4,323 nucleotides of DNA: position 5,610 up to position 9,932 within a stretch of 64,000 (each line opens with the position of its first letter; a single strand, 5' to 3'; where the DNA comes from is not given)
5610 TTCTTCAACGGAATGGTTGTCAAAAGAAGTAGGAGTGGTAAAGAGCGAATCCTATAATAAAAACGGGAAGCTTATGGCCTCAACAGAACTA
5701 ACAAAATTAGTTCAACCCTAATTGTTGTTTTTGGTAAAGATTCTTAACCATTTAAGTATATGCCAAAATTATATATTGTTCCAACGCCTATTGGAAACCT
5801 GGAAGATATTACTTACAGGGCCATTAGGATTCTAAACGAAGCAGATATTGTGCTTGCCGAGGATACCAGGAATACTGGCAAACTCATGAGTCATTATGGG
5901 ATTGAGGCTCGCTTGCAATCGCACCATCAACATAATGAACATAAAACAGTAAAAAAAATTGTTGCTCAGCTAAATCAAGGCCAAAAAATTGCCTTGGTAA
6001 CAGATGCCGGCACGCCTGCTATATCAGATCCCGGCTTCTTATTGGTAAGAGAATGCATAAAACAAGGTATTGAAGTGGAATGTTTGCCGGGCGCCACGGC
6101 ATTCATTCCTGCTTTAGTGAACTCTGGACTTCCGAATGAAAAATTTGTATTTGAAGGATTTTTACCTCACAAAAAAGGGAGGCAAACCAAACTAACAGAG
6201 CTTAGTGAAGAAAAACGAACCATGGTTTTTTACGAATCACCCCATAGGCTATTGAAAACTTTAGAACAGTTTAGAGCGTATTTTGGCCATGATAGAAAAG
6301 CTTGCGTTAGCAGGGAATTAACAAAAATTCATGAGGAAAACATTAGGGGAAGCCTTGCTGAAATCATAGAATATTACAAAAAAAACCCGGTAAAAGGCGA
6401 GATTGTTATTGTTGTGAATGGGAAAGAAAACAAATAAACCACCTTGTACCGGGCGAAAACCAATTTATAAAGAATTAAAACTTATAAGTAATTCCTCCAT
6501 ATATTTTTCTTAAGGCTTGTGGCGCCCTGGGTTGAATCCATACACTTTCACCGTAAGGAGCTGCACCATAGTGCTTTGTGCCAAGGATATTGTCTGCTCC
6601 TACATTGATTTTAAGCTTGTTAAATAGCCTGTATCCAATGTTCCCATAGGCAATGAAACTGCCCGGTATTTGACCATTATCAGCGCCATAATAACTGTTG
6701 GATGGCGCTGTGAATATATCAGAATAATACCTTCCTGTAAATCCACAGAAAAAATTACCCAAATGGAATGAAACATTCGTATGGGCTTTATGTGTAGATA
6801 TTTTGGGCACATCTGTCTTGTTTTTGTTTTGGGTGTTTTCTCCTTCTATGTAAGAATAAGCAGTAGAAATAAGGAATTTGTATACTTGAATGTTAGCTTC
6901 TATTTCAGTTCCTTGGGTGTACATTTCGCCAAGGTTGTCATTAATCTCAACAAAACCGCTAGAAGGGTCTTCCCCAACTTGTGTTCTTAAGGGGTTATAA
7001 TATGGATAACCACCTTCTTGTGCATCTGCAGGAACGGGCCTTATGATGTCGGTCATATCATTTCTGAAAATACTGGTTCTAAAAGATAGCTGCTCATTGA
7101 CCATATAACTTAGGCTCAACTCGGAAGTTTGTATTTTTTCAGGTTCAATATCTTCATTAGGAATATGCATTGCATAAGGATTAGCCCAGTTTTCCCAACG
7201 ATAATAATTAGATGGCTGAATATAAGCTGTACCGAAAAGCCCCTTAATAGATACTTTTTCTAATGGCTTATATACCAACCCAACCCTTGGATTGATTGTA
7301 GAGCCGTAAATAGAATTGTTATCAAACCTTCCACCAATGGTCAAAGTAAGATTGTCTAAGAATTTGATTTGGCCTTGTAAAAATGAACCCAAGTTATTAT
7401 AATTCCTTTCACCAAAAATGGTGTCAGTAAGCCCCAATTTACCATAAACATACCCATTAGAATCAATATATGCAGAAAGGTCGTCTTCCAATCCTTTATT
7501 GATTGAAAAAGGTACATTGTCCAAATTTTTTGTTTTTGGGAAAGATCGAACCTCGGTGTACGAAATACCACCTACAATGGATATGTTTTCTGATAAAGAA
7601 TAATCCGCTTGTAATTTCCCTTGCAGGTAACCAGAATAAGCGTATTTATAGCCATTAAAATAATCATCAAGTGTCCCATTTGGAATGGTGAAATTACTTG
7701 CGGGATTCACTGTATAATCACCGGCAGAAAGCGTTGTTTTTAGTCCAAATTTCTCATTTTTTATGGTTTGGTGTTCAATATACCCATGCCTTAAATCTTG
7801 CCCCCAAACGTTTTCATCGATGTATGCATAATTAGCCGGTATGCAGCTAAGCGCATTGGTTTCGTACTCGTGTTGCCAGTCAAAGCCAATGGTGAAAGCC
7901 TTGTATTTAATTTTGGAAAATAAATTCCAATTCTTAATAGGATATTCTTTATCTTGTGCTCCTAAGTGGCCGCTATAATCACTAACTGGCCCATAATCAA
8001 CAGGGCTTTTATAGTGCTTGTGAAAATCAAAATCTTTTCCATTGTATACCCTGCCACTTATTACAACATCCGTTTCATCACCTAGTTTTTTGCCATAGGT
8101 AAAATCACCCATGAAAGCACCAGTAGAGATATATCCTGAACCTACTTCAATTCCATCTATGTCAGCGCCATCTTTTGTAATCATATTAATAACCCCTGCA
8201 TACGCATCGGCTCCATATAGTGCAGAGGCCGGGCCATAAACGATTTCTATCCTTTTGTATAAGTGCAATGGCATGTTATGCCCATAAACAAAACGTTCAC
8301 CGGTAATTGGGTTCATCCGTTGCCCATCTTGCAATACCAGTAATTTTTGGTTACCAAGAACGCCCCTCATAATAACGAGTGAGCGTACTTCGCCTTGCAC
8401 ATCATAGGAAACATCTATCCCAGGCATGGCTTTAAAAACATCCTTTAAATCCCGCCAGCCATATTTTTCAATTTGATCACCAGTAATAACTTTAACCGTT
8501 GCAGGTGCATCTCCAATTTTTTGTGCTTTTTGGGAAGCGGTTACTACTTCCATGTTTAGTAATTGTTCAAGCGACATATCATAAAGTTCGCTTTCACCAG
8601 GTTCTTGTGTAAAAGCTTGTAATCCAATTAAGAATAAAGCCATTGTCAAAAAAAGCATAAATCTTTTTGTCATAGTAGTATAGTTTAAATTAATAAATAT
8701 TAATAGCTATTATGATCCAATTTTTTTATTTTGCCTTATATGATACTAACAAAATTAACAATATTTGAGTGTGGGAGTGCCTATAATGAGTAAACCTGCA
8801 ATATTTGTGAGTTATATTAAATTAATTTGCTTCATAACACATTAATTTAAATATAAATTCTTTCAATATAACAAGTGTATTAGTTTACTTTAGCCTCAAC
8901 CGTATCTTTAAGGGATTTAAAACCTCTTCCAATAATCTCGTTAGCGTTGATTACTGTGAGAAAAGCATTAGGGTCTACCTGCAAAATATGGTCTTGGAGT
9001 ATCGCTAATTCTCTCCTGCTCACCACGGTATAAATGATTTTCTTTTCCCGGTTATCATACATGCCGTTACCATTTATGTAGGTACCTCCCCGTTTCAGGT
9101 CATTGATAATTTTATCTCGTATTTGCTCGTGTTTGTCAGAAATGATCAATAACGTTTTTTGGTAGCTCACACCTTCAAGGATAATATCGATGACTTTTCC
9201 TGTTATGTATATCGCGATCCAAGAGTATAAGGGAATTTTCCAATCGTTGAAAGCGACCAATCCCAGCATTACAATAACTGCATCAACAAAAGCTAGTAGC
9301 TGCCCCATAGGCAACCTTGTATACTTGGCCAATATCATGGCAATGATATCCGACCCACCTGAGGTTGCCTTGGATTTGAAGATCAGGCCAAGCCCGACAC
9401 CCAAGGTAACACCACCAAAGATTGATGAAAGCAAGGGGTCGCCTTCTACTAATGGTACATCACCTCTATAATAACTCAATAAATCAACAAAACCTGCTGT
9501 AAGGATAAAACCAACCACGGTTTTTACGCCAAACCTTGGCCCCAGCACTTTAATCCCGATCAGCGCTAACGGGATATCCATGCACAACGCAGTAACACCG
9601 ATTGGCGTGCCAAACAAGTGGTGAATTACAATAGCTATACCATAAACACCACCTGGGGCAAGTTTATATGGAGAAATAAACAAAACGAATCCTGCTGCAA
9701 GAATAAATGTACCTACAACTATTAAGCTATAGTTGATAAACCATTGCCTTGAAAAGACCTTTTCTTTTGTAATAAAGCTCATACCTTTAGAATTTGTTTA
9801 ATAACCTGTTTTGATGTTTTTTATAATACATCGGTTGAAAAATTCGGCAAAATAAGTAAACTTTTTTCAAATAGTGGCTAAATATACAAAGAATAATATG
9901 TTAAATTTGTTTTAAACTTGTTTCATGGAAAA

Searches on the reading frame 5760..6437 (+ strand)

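Call 75: search_protein_families(library=pfam, proteins=[window:5760-6437:+], max_evalue=0.0001)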
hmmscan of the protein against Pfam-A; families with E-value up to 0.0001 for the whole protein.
window:5760-6437:+ (225 aa): 1 family
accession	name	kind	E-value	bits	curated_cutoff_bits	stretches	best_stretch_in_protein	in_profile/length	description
PF00590.25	TP_methylase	-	7.1e-35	121.3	27.8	1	3-202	1-211/212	Tetrapyrrole (Corrin/Porphyrin) Methylases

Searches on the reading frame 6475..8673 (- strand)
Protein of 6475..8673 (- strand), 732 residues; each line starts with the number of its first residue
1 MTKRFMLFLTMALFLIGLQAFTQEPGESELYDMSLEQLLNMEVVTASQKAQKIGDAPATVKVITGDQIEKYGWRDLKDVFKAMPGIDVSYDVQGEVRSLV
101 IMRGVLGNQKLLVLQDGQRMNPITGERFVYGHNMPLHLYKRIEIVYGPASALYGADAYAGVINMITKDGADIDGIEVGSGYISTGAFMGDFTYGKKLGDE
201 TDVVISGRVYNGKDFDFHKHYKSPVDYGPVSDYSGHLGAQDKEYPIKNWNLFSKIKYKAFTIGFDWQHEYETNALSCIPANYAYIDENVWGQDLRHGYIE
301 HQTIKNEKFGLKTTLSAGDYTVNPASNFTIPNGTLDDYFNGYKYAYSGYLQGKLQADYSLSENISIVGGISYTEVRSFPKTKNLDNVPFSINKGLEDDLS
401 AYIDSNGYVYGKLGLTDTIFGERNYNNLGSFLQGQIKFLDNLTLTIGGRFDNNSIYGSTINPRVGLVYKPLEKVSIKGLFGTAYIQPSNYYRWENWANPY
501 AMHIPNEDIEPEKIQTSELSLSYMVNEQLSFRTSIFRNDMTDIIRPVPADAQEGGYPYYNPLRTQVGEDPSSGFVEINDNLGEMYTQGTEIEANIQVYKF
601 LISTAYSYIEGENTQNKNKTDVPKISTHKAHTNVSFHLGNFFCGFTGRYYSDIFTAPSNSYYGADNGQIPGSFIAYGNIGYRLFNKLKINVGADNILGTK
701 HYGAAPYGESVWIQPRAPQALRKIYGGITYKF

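Call 52: search_protein_families(library=pfam, proteins=[window:6475-8673:-], max_evalue=0.0001)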
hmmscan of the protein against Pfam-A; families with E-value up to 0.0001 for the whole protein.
window:6475-8673:- (732 aa): 2 families
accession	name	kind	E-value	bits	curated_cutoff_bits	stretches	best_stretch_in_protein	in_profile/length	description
PF00593.30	TonB_dep_Rec_b-barrel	-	2e-32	114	27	1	412-696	159-436/436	TonB dependent receptor-like, beta-barrel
PF07715.20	Plug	-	7.7e-20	71.8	23.9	1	55-161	4-107/107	TonB-dependent Receptor Plug Domain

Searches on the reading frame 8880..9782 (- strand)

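Call 52: search_protein_families(library=pfam, proteins=[window:8880-9782:-], max_evalue=0.0001)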
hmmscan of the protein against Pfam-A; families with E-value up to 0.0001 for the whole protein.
window:8880-9782:- (300 aa): 2 families
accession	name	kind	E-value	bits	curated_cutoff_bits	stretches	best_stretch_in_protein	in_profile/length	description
PF02588.21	YitT_membrane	-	6.3e-66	222.1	24.3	1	17-225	1-204/205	Uncharacterised 5xTM membrane BCR, YitT family COG1284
PF10035.14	DUF2179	-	1.1e-19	70.4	22.8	1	231-285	1-55/55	Uncharacterized protein conserved in bacteria (DUF2179)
